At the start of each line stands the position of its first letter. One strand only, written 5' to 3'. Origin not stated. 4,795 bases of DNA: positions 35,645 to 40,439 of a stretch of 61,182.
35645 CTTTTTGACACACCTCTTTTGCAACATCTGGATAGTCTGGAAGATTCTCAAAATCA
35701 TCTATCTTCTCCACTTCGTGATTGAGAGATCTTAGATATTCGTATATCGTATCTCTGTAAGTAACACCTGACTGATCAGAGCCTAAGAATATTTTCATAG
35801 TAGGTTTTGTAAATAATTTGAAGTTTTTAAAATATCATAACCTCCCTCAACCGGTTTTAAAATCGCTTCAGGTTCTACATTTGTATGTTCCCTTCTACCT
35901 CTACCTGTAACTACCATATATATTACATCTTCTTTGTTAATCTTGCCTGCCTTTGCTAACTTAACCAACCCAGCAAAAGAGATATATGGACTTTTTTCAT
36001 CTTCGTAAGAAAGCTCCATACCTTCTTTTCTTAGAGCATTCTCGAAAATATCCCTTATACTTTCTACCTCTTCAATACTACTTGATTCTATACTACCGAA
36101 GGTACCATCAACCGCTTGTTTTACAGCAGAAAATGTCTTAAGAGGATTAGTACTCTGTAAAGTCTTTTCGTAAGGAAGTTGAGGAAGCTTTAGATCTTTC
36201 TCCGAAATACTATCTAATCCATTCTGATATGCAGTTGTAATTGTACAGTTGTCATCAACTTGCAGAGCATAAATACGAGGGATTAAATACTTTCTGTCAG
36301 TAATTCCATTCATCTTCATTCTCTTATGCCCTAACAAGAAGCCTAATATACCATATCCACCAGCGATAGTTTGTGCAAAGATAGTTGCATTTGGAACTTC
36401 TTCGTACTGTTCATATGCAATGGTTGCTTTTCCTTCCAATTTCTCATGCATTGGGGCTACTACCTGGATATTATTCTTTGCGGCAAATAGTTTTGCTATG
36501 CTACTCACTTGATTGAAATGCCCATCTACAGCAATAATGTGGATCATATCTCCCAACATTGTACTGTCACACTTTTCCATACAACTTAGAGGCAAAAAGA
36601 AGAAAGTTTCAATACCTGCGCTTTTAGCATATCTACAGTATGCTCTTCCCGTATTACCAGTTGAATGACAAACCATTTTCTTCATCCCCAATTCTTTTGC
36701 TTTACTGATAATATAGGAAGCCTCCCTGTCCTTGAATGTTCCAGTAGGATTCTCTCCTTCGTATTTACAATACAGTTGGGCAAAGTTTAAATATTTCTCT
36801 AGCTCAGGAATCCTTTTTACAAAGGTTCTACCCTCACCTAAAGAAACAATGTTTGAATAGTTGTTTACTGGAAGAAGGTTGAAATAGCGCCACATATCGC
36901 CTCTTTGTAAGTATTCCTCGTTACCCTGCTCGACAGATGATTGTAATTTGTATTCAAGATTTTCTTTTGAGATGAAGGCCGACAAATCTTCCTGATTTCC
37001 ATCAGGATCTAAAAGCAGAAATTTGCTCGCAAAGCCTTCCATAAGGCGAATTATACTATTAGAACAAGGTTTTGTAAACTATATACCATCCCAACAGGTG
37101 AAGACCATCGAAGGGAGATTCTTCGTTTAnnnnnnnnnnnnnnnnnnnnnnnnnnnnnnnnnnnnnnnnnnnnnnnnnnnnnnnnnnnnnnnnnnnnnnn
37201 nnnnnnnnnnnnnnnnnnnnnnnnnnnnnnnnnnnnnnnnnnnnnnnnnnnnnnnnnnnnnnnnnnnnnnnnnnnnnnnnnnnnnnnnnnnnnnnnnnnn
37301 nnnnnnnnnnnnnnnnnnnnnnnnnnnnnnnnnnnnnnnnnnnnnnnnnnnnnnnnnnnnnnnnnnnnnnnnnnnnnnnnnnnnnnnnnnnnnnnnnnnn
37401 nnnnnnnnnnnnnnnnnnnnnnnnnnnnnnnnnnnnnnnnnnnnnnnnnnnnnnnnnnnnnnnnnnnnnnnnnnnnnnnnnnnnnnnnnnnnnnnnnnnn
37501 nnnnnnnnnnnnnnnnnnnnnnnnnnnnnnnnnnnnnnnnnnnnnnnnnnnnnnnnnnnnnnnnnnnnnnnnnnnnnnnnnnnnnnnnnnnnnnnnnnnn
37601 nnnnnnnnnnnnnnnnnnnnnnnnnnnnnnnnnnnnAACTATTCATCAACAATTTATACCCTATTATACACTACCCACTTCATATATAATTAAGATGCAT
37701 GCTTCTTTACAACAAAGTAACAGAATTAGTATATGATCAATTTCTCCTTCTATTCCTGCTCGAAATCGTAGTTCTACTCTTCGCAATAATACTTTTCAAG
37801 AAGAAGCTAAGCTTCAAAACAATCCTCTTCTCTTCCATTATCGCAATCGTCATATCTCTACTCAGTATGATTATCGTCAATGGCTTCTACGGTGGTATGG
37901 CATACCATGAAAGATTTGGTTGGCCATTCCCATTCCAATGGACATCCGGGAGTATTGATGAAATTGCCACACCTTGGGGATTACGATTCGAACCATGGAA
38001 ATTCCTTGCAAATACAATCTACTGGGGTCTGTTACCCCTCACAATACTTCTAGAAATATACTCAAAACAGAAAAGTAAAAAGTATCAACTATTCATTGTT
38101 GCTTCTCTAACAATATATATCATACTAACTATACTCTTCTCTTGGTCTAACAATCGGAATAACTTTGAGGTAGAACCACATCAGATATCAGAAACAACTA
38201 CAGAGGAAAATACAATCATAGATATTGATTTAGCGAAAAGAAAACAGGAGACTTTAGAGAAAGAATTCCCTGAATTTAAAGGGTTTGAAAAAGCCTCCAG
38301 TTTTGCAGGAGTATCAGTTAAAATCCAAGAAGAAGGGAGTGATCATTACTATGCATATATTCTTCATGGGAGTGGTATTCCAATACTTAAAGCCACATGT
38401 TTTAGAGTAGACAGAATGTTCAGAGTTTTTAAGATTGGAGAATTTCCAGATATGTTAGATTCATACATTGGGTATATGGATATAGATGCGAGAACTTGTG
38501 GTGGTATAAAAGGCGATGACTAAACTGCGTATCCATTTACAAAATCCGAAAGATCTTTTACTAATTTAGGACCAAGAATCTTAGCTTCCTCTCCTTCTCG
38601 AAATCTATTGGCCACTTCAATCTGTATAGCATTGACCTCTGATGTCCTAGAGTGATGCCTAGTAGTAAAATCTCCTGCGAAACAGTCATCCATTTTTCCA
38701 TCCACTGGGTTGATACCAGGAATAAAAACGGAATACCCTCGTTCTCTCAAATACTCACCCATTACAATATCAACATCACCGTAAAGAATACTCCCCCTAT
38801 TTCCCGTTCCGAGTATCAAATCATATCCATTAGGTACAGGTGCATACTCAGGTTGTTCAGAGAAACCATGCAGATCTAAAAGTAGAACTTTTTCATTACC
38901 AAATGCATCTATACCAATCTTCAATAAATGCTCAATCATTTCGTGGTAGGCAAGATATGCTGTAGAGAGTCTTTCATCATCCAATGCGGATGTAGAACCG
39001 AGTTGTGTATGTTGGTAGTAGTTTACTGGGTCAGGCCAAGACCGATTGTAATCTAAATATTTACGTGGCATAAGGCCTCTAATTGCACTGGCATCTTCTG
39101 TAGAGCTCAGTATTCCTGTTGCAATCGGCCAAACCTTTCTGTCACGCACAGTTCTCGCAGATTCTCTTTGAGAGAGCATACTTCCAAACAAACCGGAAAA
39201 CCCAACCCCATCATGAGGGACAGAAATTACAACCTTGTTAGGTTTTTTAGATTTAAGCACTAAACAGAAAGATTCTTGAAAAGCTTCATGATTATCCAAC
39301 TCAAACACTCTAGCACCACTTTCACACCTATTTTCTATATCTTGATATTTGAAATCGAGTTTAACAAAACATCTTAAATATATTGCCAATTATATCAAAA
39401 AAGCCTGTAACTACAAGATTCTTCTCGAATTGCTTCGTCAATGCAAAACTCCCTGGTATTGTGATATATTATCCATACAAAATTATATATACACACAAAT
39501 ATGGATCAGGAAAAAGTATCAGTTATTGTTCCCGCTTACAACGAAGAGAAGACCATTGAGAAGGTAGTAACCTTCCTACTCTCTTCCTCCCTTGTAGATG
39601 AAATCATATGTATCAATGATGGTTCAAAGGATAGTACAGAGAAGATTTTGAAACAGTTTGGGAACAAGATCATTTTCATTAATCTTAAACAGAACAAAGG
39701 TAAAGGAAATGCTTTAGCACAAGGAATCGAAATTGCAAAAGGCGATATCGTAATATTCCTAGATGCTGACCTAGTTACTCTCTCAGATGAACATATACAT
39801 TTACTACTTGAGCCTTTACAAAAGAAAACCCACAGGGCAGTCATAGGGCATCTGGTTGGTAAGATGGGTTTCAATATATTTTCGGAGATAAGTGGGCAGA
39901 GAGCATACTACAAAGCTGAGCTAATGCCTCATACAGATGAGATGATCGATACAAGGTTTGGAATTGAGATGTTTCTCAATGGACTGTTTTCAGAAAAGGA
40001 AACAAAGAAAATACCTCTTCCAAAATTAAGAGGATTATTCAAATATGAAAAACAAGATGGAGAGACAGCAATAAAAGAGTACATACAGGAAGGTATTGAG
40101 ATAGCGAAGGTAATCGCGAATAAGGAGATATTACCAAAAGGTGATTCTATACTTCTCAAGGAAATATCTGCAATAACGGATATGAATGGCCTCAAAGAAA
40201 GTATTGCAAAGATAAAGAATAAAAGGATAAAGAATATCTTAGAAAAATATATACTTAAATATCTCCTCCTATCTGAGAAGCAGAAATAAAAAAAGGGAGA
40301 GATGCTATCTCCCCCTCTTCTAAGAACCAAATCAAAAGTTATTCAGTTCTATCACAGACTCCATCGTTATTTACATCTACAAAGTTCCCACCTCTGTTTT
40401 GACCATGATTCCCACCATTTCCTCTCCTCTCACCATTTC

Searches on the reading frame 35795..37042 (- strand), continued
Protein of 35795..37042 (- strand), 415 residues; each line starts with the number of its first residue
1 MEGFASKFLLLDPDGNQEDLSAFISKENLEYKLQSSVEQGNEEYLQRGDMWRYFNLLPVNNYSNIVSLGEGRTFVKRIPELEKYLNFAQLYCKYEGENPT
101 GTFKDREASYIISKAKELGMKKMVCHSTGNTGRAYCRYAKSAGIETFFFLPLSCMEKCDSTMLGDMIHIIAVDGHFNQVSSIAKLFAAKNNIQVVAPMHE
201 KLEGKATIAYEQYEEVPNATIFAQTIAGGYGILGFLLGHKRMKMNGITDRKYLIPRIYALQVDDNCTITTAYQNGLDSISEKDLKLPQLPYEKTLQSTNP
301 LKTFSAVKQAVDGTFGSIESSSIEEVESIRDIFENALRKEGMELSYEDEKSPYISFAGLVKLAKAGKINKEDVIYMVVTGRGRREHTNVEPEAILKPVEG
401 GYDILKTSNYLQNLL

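Call 59: find_encoding_contigs(protein=P0014, flank=7000, max_places=2)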
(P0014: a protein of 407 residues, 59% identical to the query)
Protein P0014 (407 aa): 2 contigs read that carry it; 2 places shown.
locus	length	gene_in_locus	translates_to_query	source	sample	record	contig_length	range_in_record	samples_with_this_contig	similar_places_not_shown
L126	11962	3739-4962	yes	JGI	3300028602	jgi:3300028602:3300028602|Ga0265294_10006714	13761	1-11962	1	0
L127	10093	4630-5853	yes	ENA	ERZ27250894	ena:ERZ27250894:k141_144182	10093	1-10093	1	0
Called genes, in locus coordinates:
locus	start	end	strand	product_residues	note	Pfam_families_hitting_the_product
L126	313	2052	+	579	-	PF01336:tRNA_anti-codon, PF00152:tRNA-synt_2, PF01409:tRNA-synt_2d (faint), PF02938:GAD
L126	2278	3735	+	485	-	PF13328:HD_4, PF01966:HD, PF04607:RelA_SpoT, PF02824:TGS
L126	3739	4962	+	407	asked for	PF00291:PALP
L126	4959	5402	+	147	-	PF02502:LacAB_rpiB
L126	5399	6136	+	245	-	PF00106:adh_short, PF13561:adh_short_C2, PF08659:KR (weak)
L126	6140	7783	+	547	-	PF01909:NTP_transf_2 (weak), PF18765:Polbeta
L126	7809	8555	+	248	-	PF08378:NERD, PF01396:Zn_ribbon_Top1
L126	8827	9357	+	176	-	PF00293:NUDIX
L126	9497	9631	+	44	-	-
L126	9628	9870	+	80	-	-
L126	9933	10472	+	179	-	-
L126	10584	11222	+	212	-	PF26468:GIY_YIG_3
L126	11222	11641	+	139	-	PF21818:DUF6884, PF03883:H2O2_YaaD (weak)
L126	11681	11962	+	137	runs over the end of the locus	-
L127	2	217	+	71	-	?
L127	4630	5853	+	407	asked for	PF00291:PALP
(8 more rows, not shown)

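Call 86: search_protein_families(library=padloc, proteins=[window:35795-37042:-], max_evalue=0.01)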
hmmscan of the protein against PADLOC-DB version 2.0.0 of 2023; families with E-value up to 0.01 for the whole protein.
window:35795-37042:- (415 aa): 0 families

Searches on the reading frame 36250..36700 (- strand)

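Call 61: search_solved_structures(query=window:36250-36700:-, max_evalue=0.01, show_alignments=5)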
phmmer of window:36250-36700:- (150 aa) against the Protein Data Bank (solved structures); distinct sequences matched with E-value up to 0.01: 13.
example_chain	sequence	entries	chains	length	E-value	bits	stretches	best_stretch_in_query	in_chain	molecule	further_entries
6cgq_A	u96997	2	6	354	3.3e-08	37.1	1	1-127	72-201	Threonine synthase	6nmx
1uim_A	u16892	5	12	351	6.1e-07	33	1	3-133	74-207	Threonine Synthase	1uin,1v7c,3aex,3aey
2zsj_A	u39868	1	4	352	1.3e-06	31.9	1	2-109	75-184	Threonine synthase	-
2d1f_A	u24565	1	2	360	2.4e-06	31.1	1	5-142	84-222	Threonine synthase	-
1e5x_A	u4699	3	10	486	0.00014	25.3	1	10-145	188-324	THREONINE SYNTHASE | THREONINE SYNTHASE 1, CHLOROPLASTIC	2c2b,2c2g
5cvc_A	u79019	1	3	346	0.00033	24.2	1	7-127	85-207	Serine racemase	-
3l6b_A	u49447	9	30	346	0.001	22.5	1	6-129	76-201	Serine racemase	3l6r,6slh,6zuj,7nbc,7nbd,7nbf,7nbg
5x2l_A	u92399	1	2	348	0.001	22.5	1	6-129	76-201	Serine racemase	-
6zsp_AAA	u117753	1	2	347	0.001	22.5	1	6-129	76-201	Serine racemase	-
1v71_A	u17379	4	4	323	0.0024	21.4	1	10-119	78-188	Hypothetical protein C320.14 in chromosome III | Uncharacterized protein C320.14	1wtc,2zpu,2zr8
8g1y_A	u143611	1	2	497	0.004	20.7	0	11-69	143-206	Threonine synthase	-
3hmk_A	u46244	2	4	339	0.0042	20.6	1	7-129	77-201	Serine racemase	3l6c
5c3u_A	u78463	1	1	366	0.0077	19.7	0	9-125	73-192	L-serine ammonia-lyase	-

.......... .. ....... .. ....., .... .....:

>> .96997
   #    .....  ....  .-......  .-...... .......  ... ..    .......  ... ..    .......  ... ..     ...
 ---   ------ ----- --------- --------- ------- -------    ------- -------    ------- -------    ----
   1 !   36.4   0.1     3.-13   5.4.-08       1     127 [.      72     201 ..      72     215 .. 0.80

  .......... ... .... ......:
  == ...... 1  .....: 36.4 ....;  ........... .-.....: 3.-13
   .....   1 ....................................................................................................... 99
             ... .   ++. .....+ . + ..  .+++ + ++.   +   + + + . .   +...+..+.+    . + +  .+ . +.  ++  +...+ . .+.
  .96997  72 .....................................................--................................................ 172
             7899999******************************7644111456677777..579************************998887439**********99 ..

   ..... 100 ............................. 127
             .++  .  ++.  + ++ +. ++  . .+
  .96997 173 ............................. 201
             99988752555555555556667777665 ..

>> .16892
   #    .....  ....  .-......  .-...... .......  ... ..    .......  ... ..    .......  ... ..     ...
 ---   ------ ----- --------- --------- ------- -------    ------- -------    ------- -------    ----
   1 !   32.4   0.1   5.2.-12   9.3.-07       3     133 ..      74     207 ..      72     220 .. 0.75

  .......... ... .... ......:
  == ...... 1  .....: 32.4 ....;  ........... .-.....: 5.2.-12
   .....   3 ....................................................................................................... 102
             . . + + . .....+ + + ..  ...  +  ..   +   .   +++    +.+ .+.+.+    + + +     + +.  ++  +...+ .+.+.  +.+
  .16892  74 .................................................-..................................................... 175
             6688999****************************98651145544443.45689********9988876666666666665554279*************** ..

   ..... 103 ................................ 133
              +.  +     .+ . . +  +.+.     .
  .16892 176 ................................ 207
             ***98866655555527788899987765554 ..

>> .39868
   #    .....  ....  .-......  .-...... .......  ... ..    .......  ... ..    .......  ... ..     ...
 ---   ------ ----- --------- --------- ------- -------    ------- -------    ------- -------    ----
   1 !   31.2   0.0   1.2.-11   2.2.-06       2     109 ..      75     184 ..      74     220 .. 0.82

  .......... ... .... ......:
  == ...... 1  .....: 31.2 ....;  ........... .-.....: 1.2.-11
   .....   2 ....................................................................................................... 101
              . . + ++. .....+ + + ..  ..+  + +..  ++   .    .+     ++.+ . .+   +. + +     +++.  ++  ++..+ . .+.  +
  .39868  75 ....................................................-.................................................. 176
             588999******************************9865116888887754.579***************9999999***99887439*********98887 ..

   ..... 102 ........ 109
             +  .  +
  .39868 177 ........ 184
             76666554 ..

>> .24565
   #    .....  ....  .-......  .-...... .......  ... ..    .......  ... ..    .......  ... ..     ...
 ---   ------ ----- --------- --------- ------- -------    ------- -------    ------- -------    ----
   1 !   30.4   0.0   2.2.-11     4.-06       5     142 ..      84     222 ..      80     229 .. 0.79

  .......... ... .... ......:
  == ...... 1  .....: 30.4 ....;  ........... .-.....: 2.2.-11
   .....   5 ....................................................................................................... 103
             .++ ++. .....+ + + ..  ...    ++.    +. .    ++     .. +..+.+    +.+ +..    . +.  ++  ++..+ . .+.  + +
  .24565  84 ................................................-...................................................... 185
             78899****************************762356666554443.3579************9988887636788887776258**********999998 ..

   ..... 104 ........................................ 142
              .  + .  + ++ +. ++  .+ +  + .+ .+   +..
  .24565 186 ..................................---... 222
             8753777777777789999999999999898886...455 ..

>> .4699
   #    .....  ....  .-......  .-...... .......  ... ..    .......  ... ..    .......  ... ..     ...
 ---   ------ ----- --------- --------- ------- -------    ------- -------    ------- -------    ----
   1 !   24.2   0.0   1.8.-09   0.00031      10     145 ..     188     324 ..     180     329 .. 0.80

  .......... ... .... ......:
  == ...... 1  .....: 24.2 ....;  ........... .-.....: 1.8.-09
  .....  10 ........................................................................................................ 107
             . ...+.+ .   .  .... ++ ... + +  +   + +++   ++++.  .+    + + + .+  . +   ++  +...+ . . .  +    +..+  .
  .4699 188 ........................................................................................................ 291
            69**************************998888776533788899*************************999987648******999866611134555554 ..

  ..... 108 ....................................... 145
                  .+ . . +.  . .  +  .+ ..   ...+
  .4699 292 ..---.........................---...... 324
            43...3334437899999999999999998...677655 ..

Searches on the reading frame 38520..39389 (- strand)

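Call 3: search_protein_families(library=pfam, proteins=[window:38520-39389:-], max_evalue=0.01)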
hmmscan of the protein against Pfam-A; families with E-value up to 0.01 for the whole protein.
window:38520-39389:- (289 aa): 1 family
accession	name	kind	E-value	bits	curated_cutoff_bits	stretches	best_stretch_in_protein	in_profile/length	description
PF05013.17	FGase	-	2.7e-12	47.8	28.9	1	52-262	2-216/219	N-formylglutamate amidohydrolase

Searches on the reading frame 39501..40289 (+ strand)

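Call 38: search_protein_families(library=pfam, proteins=[window:39501-40289:+], max_evalue=0.001)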
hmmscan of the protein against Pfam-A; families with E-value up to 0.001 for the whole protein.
window:39501-40289:+ (262 aa): 4 families
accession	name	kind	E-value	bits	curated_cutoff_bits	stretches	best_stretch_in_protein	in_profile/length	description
PF00535.33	Glycos_transf_2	-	5.5e-32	111.4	23.3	1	7-122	1-119/168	Glycosyl transferase family 2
PF13641.12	Glyco_tranf_2_3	-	1.3e-10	42.2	27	1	6-114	3-119/230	Glycosyltransferase like family 2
PF10111.15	Glyco_tranf_2_2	-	1.5e-07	31.6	27.3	1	7-98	1-99/276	Glycosyltransferase like family 2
PF12804.13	NTP_transf_3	-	0.00013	22.6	27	1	14-141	22-137/160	MobA-like NTP transferase domain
